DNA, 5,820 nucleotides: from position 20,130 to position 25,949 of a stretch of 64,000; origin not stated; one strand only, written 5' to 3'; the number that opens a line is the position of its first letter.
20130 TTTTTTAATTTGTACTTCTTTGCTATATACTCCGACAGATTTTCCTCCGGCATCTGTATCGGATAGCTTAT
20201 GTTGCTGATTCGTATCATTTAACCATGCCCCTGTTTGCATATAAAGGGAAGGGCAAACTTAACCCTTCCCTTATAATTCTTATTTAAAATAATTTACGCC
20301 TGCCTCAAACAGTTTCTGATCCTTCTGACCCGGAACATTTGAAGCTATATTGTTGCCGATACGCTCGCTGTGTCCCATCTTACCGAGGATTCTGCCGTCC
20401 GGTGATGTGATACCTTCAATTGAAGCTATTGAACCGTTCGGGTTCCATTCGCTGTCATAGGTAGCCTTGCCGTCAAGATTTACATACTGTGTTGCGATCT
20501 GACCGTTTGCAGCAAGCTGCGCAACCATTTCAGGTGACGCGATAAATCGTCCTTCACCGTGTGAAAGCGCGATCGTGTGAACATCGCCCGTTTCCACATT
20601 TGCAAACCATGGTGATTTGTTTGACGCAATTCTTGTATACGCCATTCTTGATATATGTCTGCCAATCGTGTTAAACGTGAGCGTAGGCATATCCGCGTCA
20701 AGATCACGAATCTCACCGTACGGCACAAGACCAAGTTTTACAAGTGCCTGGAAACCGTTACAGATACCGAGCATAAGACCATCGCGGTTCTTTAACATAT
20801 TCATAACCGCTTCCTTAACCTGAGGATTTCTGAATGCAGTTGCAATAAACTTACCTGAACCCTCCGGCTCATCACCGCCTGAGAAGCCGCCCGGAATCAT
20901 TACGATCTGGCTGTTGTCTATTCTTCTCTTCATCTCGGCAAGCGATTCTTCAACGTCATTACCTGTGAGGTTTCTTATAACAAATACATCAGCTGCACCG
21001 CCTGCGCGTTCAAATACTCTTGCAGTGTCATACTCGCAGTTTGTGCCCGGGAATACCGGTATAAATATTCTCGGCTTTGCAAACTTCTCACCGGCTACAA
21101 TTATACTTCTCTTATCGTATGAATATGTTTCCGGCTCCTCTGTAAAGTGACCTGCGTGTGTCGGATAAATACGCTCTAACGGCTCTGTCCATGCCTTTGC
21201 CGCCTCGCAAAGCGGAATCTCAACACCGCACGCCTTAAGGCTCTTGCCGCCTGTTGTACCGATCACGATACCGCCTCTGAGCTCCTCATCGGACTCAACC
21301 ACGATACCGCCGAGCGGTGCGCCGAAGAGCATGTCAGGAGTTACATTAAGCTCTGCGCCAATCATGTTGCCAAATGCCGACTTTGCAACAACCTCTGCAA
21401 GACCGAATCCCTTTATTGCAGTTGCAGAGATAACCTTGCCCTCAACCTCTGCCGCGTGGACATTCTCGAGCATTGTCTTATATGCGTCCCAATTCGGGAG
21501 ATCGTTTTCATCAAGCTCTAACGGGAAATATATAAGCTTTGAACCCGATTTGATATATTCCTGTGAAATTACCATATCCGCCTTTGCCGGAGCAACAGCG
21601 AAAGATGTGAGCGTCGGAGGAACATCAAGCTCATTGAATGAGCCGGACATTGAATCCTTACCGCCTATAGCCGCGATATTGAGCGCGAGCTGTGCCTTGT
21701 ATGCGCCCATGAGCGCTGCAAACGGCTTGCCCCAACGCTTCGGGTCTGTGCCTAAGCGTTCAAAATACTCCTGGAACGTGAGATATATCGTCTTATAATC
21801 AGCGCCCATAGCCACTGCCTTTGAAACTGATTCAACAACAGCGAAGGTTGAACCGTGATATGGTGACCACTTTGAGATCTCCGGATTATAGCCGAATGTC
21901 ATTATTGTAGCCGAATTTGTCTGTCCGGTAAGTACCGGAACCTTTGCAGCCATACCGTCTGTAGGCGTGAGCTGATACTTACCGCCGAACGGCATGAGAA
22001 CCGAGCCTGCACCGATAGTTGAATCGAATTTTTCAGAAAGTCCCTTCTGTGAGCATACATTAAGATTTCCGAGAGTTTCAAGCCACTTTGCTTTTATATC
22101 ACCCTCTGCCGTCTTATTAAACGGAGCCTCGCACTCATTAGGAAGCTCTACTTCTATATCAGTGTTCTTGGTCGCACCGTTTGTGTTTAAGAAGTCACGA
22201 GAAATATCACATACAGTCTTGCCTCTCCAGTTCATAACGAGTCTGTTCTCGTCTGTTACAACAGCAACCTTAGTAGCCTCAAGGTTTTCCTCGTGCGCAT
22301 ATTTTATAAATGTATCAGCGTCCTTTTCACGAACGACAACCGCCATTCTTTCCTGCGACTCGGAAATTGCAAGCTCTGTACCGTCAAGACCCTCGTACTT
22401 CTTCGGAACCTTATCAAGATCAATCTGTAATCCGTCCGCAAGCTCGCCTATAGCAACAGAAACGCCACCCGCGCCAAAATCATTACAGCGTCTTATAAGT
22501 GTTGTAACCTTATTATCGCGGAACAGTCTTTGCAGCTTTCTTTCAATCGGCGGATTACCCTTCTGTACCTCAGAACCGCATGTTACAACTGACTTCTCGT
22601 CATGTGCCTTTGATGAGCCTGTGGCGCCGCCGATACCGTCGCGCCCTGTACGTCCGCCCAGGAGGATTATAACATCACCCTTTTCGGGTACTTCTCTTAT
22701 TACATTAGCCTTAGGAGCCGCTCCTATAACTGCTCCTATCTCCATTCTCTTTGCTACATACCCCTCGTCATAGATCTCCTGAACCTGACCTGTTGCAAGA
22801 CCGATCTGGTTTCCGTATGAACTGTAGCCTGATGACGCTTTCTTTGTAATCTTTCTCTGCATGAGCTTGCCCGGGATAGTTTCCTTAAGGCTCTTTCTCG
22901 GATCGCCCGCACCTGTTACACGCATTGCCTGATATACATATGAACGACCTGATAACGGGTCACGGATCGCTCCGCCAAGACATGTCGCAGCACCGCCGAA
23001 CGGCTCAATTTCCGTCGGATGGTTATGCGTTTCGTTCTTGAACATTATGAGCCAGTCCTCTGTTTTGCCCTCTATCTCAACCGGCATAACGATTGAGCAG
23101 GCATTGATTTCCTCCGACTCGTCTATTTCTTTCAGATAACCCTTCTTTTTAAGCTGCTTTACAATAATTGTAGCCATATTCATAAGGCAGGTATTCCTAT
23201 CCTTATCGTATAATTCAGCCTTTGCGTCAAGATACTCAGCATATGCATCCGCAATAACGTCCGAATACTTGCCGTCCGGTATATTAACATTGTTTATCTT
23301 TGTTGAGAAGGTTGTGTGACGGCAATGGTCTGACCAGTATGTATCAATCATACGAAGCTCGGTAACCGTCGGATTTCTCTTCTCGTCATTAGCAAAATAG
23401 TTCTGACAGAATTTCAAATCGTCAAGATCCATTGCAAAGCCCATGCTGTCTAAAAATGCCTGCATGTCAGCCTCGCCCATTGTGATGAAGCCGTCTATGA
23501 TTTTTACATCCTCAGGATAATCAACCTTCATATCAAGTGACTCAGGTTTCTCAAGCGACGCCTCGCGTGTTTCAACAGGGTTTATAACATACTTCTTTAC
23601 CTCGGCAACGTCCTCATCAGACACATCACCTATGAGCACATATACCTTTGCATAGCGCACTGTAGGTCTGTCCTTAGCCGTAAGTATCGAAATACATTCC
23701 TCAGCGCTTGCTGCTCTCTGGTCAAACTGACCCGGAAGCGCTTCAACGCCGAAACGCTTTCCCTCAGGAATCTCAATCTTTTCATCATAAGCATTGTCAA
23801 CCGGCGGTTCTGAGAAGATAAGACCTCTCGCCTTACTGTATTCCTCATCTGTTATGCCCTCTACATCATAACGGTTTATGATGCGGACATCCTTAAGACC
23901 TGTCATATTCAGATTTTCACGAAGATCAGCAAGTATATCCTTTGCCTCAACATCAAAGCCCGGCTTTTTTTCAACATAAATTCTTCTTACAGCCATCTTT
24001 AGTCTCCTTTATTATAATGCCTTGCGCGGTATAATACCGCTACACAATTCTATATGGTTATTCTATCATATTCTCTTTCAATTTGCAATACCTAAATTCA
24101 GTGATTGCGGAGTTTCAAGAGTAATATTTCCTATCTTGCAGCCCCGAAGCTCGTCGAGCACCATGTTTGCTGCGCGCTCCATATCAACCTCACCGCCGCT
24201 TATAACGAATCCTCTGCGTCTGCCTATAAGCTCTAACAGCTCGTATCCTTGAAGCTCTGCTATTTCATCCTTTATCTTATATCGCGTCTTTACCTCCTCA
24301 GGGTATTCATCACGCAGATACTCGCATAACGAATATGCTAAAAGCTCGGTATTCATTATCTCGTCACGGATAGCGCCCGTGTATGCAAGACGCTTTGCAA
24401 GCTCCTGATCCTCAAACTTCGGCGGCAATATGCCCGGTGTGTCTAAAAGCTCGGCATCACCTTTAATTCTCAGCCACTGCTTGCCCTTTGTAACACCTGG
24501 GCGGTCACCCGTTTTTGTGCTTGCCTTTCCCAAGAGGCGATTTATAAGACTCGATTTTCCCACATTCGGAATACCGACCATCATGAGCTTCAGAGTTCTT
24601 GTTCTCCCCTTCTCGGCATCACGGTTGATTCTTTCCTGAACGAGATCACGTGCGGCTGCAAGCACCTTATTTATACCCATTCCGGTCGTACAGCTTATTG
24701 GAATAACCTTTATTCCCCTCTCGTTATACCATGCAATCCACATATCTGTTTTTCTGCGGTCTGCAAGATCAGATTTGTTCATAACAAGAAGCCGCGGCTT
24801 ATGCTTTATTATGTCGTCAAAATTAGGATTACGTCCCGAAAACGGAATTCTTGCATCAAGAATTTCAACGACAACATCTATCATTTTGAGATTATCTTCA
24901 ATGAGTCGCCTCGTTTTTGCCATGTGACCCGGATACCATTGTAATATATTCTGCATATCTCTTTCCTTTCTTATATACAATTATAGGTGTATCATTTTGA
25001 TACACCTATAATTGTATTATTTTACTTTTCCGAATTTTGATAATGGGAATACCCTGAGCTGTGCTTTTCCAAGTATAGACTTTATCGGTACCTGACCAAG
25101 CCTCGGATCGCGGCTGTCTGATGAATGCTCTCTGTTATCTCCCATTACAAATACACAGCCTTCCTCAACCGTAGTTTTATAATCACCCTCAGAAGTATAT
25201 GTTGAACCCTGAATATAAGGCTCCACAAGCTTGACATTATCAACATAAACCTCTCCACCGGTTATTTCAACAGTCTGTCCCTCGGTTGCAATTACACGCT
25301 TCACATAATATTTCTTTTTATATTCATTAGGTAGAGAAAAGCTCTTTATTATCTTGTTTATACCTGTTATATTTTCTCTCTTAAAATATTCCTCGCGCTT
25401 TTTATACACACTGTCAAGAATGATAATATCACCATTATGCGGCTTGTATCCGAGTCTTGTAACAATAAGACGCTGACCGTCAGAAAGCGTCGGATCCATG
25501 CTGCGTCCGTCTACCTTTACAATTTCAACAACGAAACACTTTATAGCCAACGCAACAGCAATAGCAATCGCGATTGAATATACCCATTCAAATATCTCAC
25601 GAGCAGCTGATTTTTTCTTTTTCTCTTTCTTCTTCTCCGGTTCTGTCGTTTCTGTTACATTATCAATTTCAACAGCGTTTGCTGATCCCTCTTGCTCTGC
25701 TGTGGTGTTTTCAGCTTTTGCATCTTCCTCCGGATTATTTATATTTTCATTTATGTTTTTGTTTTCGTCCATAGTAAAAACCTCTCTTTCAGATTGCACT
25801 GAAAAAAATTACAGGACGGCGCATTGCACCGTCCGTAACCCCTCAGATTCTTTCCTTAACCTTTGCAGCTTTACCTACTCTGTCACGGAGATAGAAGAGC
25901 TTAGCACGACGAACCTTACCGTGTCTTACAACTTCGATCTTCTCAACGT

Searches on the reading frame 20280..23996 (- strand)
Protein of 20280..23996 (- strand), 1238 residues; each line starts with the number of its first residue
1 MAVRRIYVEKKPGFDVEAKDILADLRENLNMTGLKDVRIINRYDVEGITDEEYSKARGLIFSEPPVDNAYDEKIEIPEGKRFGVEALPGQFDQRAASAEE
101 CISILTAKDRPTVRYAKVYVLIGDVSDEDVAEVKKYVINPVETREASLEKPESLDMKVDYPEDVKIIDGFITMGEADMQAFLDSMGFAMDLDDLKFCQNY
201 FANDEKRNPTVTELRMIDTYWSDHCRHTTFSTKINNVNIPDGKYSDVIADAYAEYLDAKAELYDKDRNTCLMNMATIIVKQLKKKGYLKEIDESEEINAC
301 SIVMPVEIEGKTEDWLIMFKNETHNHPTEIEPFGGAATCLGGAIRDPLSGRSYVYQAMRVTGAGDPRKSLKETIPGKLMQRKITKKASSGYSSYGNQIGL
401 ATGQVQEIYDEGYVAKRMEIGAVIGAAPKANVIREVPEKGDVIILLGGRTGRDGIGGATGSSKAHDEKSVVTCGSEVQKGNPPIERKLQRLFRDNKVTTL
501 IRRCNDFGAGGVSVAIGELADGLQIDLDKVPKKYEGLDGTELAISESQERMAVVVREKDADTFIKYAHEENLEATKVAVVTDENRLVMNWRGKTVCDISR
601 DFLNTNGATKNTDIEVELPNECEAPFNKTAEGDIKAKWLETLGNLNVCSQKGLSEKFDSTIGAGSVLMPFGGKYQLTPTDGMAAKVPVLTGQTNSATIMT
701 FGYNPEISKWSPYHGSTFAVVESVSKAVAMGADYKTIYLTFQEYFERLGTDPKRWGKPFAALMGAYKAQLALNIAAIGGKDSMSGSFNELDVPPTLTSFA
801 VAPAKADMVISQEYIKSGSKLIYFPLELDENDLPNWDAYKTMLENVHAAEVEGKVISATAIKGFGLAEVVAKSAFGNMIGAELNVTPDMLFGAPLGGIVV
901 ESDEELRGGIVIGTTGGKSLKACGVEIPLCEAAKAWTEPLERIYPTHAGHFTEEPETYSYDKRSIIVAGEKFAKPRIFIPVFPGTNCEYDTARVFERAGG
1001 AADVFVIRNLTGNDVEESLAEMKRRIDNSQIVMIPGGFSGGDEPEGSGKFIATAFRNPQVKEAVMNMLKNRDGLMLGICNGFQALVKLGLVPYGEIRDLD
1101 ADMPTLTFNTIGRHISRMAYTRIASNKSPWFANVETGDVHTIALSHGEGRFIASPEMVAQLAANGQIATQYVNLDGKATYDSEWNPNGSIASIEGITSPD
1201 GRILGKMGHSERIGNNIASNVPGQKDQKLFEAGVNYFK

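Call 63: search_protein_families(library=ncbifam, proteins=[window:20280-23996:-], max_evalue=0.00001)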
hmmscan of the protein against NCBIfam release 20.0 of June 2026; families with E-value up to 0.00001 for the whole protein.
window:20280-23996:- (1238 aa): 9 families
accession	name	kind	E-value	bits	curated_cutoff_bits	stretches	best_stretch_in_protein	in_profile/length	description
TIGR01857.1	FGAM-synthase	equivalog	0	1856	1057.05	1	4-1237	1-1239/1239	phosphoribosylformylglycinamidine synthase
NF003672.0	PRK05297.1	equivalog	4e-82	276.4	783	2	125-784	117-776/1290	phosphoribosylformylglycinamidine synthase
TIGR01736.1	FGAM_synth_II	equivalog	1.9e-75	254.6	525.75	1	313-885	67-638/718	phosphoribosylformylglycinamidine synthase subunit PurL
NF002290.1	PRK01213.1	equivalog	4.9e-74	249.8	648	1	313-814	67-553/723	phosphoribosylformylglycinamidine synthase subunit PurL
TIGR01735.1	FGAM_synt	equivalog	1.3e-69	234.9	1123.05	2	119-614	109-626/1307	phosphoribosylformylglycinamidine synthase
NF010690.0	PRK14090.1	equivalog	9.1e-44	149.8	1047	1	312-802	58-498/601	phosphoribosylformylglycinamidine synthase subunit PurL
TIGR01737.1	FGAM_synth_I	equivalog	7.9e-41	139.9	177.8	1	979-1234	5-225/228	phosphoribosylformylglycinamidine synthase I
NF002252.0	PRK01175.1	equivalog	1.2e-37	129.4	298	1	975-1213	4-228/261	phosphoribosylformylglycinamidine synthase subunit PurQ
NF002957.0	PRK03619.1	equivalog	5.1e-33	114.3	212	1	979-1225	5-211/222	phosphoribosylformylglycinamidine synthase subunit PurQ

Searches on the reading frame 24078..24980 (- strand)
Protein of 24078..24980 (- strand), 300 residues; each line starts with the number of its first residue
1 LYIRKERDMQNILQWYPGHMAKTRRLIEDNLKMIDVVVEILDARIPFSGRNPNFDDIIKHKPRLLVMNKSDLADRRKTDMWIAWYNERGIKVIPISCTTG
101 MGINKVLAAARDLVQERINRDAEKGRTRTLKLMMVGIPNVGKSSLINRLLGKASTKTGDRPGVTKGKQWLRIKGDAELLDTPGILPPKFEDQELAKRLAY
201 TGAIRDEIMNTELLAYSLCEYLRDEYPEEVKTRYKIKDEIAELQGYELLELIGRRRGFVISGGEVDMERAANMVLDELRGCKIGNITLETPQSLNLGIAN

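Call 63: search_protein_families(library=ncbifam, proteins=[window:24078-24980:-], max_evalue=0.00001)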
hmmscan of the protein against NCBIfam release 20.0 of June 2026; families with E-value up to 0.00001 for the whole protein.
window:24078-24980:- (300 aa): 20 families
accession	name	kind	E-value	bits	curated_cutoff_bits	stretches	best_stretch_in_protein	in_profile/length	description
TIGR03596.1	GTPase_YlqF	equivalog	3.2e-101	338.3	208.2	1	13-289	1-276/276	ribosome biogenesis GTPase YlqF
TIGR03594.1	GTPase_EngA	equivalog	2.4e-19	69.7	306.7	1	24-184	70-233/432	ribosome biogenesis GTPase Der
TIGR00231.1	small_GTP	domain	1.9e-14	53.8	42.5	1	128-186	2-63/164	GTP-binding protein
NF000908.1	PRK00089.1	equivalog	4.3e-14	52.5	237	1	132-198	6-72/291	GTPase Era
TIGR03597.1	GTPase_YqeH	equivalog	3.3e-13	49.5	297.4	1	27-188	61-219/361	ribosome biogenesis GTPase YqeH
NF002828.0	PRK03003.1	equivalog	2.7e-10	39.4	631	1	119-166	30-77/477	ribosome biogenesis GTPase Der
TIGR03598.1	GTPase_YsxC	equivalog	4.6e-10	39.5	124.45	1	130-183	19-73/186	ribosome biogenesis GTP-binding protein YihA/YsxC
NF003255.0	PRK04213.1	equivalog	1.4e-09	37.5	164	1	125-183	5-61/204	GTP-binding protein EngB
NF007071.0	PRK09518.1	equivalog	1.8e-09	36.7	953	1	114-166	254-308/706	bifunctional cytidylate kinase/GTPase Der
TIGR00450.1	mnmE_trmE_thdF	equivalog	3e-09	36.5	252.6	1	103-184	182-267/446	tRNA uridine-5-carboxymethylaminomethyl(34) synthesis GTPase MnmE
NF003661.0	PRK05291.1-3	equivalog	1e-08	35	380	0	129-166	216-253/448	tRNA uridine-5-carboxymethylaminomethyl(34) synthesis GTPase MnmE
TIGR03918.1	GTP_HydF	equivalog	1.5e-08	33.9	325.55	0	128-184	6-66/392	[FeFe] hydrogenase H-cluster maturation GTPase HydF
TIGR00437.1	feoB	equivalog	3.1e-08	32.8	315.65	0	136-184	1-51/594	ferrous iron transport protein B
NF008955.0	PRK12297.1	equivalog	4.2e-08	32.5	406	0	54-123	269-337/429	GTPase ObgE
TIGR02729.1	Obg_CgtA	equivalog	8.4e-08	31.6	280.25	0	53-113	266-327/329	Obg family GTPase CgtA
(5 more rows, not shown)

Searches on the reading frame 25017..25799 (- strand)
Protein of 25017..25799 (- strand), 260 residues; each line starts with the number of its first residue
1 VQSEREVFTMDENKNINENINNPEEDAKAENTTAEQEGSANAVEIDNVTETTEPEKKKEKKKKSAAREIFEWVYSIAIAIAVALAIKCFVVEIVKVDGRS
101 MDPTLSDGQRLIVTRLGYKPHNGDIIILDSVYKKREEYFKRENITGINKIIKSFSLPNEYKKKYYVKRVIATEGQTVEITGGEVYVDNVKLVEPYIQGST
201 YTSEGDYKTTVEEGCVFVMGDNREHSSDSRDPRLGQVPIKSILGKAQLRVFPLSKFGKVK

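Call 63: search_protein_families(library=ncbifam, proteins=[window:25017-25799:-], max_evalue=0.00001)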
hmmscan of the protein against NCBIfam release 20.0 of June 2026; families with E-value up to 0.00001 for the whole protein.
window:25017-25799:- (260 aa): 3 families
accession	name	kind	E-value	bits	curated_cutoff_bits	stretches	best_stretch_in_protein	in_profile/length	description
TIGR02227.1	sigpep_I_bact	equivalog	7.6e-37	126.7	47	1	72-253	1-161/162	signal peptidase I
NF008114.0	PRK10861.1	equivalog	5e-11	42.5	277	0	210-247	263-298/324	signal peptidase I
TIGR02754.1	sod_Ni_protease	equivalog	2.2e-07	31.3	63.25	0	94-126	1-36/90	nickel-type superoxide dismutase maturation protease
